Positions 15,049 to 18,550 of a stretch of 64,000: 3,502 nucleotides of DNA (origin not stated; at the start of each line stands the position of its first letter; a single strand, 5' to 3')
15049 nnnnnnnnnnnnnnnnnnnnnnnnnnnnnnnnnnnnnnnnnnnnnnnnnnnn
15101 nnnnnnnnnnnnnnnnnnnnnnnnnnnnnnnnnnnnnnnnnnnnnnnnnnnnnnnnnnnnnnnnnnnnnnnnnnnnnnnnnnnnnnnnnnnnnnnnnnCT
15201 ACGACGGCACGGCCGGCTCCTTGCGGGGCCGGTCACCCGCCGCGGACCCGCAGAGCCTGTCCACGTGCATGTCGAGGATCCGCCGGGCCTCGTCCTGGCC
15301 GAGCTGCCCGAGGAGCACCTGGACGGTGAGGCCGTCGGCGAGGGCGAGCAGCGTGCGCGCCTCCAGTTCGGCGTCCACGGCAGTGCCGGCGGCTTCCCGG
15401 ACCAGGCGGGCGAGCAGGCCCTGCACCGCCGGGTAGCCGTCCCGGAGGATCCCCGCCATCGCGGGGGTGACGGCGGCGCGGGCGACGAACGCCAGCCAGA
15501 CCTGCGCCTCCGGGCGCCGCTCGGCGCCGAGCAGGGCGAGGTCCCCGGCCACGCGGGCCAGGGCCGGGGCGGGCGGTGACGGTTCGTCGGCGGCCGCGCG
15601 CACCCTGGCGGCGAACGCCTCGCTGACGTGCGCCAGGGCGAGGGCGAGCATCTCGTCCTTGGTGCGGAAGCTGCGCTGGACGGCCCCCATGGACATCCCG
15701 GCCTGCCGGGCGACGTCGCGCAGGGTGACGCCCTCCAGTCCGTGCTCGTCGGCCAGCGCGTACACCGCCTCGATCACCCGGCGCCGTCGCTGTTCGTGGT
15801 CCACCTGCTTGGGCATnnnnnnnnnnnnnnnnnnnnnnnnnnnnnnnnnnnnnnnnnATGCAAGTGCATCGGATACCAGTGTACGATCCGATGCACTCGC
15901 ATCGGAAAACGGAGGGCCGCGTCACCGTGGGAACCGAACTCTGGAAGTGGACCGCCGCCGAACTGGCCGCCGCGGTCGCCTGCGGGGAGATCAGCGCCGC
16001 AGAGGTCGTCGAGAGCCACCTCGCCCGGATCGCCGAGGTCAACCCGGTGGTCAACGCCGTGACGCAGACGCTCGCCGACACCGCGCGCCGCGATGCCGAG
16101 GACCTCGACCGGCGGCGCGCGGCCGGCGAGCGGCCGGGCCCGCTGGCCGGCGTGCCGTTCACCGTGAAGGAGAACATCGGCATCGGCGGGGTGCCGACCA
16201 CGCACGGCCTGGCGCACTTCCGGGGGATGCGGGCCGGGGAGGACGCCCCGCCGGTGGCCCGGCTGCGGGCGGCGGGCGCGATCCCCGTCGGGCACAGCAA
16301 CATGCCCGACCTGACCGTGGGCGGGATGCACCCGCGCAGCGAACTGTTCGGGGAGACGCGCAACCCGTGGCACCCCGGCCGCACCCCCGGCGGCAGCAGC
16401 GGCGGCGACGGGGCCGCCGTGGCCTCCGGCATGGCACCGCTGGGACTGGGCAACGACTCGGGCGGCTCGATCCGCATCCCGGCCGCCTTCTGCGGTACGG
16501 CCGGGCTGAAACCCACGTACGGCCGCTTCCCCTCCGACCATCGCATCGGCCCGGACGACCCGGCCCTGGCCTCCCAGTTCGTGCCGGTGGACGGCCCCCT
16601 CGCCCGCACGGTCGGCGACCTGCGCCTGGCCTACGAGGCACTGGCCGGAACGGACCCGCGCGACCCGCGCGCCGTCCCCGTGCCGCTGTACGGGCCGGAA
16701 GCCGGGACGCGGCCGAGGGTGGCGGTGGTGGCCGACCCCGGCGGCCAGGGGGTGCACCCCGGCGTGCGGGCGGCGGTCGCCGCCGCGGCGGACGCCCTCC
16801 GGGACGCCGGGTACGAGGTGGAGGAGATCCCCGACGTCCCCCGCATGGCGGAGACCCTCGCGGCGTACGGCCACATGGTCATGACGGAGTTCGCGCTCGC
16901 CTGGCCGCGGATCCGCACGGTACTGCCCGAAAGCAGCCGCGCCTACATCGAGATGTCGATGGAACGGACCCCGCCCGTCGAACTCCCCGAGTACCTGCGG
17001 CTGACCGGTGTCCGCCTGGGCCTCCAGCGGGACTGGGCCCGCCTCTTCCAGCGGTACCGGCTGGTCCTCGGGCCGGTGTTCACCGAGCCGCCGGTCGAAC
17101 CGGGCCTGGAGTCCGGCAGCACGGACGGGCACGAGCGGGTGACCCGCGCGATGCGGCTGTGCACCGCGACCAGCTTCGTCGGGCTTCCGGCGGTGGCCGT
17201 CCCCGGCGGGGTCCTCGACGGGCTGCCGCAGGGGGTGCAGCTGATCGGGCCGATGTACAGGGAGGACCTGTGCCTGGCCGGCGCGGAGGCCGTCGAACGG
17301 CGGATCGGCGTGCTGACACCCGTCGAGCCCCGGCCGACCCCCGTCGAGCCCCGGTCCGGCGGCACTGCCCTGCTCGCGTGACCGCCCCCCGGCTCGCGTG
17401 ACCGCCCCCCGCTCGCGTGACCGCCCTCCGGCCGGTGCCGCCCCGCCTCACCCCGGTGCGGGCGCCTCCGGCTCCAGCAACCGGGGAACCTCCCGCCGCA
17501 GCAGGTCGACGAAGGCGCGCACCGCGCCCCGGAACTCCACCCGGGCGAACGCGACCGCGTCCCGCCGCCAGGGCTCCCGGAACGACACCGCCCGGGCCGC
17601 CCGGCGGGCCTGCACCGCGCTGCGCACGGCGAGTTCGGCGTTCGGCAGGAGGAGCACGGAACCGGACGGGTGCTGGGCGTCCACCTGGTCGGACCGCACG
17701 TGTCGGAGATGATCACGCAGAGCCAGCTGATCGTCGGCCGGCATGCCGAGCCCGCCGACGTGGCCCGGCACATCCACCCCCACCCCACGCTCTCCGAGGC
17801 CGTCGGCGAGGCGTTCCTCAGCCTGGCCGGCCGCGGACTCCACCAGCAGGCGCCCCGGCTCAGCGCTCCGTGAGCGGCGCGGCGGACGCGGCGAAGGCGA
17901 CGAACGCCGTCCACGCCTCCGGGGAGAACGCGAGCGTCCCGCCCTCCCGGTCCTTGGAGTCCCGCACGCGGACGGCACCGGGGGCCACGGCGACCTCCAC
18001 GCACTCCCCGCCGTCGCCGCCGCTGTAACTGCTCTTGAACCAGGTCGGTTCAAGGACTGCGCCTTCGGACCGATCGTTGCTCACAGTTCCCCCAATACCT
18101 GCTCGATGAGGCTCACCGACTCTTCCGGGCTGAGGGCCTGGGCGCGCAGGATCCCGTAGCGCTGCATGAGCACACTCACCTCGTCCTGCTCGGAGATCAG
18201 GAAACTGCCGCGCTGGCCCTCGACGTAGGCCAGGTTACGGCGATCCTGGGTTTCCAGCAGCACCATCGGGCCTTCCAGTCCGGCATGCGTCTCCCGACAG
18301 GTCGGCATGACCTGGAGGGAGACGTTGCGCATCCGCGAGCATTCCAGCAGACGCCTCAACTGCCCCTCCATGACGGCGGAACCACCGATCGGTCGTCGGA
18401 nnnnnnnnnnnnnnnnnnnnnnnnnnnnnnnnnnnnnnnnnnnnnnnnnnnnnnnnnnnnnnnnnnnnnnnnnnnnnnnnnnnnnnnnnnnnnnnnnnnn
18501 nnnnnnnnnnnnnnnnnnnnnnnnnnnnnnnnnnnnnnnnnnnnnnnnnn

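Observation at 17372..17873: Junction scar: 19-bp tandem triplication overlapping the amidase stop, followed by LysR and Lpd gene fragments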

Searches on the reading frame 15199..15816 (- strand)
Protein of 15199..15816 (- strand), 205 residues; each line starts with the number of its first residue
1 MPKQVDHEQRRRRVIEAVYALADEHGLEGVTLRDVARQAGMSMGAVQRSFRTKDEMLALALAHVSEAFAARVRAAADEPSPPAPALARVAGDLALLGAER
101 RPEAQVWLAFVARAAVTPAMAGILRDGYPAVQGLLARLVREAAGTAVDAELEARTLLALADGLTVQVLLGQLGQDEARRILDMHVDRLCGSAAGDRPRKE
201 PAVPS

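Call 5: search_protein_families(library=pfam, proteins=[window:15199-15816:-], max_evalue=0.1)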
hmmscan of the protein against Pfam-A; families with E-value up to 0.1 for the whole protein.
window:15199-15816:- (205 aa): 5 families
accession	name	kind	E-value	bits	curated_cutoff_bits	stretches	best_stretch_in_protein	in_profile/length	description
PF13977.11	TetR_C_6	-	1.5e-19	70.7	27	1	86-189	5-114/115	BetI-type transcriptional repressor, C-terminal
PF00440.29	TetR_N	-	1.7e-09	37.8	24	1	15-58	2-45/47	Bacterial regulatory proteins, tetR family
PF00356.27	LacI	-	0.0011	19.2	27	1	31-78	1-40/46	Bacterial regulatory proteins, lacI family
PF04545.22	Sigma70_r4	-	0.0084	16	24.1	1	9-47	7-38/50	Sigma-70, region 4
PF13384.12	HTH_23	-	0.055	13.8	24.6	0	9-48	2-36/50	Homeodomain-like domain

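Call 25: find_encoding_contigs(protein=window:15199-15816:-, flank=4000, max_places=8)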
Protein window:15199-15816:- (205 aa): 1 contig read that carries it; 1 place shown.
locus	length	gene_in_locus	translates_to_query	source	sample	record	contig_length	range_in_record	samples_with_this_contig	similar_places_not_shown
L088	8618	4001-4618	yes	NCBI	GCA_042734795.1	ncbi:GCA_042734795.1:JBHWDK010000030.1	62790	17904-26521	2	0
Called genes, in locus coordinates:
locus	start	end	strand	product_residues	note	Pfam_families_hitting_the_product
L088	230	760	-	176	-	PF13581:HATPase_c_2, PF02518:HATPase_c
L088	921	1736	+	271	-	PF13560:HTH_31, PF01381:HTH_3 (weak), PF19054:DUF5753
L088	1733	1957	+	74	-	PF04149:DUF397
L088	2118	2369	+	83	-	-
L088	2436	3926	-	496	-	PF01425:Amidase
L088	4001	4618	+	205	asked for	PF00440:TetR_N, PF13977:TetR_C_6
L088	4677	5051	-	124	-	PF18029:Glyoxalase_6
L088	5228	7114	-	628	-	PF00069:Pkinase, PF07714:PK_Tyr_Ser-Thr, PF01636:APH (weak)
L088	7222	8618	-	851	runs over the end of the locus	PF00128:Alpha-amylase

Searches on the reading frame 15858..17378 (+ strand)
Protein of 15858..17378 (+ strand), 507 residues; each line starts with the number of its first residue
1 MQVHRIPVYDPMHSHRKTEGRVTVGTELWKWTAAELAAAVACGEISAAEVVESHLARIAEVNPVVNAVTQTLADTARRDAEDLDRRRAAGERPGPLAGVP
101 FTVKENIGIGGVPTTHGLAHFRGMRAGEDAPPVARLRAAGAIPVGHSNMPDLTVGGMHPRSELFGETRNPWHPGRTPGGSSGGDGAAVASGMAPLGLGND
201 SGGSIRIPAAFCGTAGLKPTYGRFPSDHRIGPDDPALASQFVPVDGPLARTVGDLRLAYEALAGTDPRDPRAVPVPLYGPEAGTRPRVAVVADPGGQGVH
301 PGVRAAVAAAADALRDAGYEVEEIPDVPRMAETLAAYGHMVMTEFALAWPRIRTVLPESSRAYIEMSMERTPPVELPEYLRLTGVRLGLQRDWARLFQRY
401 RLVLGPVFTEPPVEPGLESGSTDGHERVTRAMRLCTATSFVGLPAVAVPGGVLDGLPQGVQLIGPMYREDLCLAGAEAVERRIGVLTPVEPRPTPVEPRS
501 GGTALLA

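Call 5: search_protein_families(library=pfam, proteins=[window:15858-17378:+], max_evalue=0.1)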
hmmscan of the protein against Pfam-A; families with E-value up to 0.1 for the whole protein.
window:15858-17378:+ (507 aa): 1 family
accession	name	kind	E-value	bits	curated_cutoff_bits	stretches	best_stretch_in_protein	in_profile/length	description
PF01425.27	Amidase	-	1.2e-96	325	27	1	49-473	1-445/445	Amidase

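Call 29: find_homologous_proteins(query=window:15891-17378:+, max_evalue=1e-50)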
Query window:15891-17378:+ (496 aa): 2908 proteins with E <= 1e-50 among 8000 candidates; the best 120 are listed.
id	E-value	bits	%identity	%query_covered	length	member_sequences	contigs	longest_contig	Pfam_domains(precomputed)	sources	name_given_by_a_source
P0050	0.0e+0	1103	100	100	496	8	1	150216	PF01425.27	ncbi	ncbi:amidase [Streptomyces thermolineatus]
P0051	1.3e-264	897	86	94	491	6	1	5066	PF01425.27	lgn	-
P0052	2.6e-258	876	84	94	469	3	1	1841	PF01425.27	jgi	jgi:amidase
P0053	3.3e-256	869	86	89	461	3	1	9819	PF01425.27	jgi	jgi:amidase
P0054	3.9e-243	826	79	95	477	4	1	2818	PF01425.27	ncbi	ncbi:amidase [Streptomyces sp. NPDC002454]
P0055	8.4e-242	822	80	95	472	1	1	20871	PF01425.27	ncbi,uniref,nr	ncbi:amidase [Streptomyces sp. DSM 44915]|uniref:Amidase n=1 Tax=Streptomyces chisholmiae TaxID=3075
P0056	1.2e-241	821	79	94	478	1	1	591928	PF01425.27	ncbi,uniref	ncbi:amidase [Streptomyces monticola]|uniref:Amidase n=1 Tax=Streptomyces monticola TaxID=2666263 Re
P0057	2.9e-235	800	80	93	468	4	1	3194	PF01425.27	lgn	-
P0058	1.5e-228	778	77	94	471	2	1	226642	PF01425.27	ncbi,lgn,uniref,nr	ncbi:amidase [Streptomyces zhaozhouensis]|uniref:Amidase n=1 Tax=Streptomyces zhaozhouensis TaxID=13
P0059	1.6e-227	775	77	94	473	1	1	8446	PF01425.27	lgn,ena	-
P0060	7.5e-222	756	73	94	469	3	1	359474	PF01425.27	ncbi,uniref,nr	ncbi:amidase [Polyangium sp. 15x6]|uniref:amidase n=1 Tax=Polyangium sp. 15x6 TaxID=3042687 RepID=UP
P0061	7.3e-219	746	75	94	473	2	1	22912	PF01425.27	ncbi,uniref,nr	ncbi:amidase [Streptomyces triticirhizae]|uniref:Indole acetimide hydrolase n=1 Tax=Streptomyces tri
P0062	5.3e-212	723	71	95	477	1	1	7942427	PF01425.27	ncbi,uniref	ncbi:amidase [Streptomyces sp. P1-3]|uniref:amidase n=1 Tax=Streptomyces sp. P1-3 TaxID=3421658 RepI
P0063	4.4e-209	714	71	94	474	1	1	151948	PF01425.27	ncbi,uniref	ncbi:amidase [Streptomyces sp. NPDC018045]|uniref:amidase n=1 Tax=Streptomyces sp. NPDC018045 TaxID=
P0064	2.9e-207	708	71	94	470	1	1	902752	PF01425.27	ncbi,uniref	ncbi:amidase [Streptomyces sp. NPDC018031]|uniref:amidase n=1 Tax=Streptomyces sp. NPDC018031 TaxID=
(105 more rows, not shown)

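Call 31: find_encoding_contigs(protein=P0051, flank=5000, max_places=3)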
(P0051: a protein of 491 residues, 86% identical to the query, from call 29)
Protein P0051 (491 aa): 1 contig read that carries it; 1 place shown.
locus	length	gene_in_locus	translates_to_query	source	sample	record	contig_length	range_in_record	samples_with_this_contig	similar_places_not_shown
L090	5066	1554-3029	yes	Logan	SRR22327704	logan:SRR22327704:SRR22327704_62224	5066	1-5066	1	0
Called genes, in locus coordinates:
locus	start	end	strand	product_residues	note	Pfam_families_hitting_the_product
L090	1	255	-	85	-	?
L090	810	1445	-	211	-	PF00440:TetR_N, PF13977:TetR_C_6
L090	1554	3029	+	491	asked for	PF01425:Amidase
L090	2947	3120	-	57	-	-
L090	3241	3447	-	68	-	-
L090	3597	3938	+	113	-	PF05336:rhaM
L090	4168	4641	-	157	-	PF03928:HbpS-like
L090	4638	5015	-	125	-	-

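Call 32: find_encoding_contigs(protein=P0053, flank=8000, max_places=3)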
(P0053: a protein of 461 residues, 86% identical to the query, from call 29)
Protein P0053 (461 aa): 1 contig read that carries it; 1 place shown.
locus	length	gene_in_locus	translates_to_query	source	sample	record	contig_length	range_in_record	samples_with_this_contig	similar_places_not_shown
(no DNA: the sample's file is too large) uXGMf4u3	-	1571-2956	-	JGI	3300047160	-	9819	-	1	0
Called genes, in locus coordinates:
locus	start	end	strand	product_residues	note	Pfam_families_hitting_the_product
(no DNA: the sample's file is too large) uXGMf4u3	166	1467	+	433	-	PF00078:RVT_1, PF00680:RdRP_1, PF08388:GIIM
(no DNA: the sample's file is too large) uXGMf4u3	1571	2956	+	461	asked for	PF01425:Amidase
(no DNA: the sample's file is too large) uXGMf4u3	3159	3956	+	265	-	PF01636:APH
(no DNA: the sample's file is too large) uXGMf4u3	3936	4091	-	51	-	-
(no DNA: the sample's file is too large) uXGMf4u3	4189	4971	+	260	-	PF18959:DUF5701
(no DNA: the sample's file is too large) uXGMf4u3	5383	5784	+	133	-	-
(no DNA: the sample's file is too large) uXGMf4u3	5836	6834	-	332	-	PF00710:Asparaginase, PF17763:Asparaginase_C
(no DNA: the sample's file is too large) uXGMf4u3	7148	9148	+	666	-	PF00009:GTP_EFTU, PF01926:MMR_HSR1 (weak), PF22042:EF-G_D2, PF14492:EFG_III (weak), PF03764:EFG_IV, PF00679:EFG_C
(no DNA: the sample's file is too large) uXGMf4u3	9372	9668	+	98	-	-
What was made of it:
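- Tried and rejected: No DNA was available (call 32).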

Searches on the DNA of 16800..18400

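Call 43: search_rna_families(source=window, start=16800, end=18400, threshold=evalue, max_evalue=1)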
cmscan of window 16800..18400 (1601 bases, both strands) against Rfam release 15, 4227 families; matches with E-value up to 1: 0.
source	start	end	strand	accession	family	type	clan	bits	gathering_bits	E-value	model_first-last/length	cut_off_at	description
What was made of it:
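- No Rfam hit was found (call 43).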

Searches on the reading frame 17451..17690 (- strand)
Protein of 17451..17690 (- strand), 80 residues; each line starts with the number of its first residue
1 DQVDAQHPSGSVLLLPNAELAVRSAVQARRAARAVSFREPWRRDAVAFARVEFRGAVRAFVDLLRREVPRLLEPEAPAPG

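Call 7: search_protein_families(library=pfam, proteins=[window:17451-17690:-], max_evalue=10)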
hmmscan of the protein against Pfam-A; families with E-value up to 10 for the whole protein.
seq(80 aa): 0 families
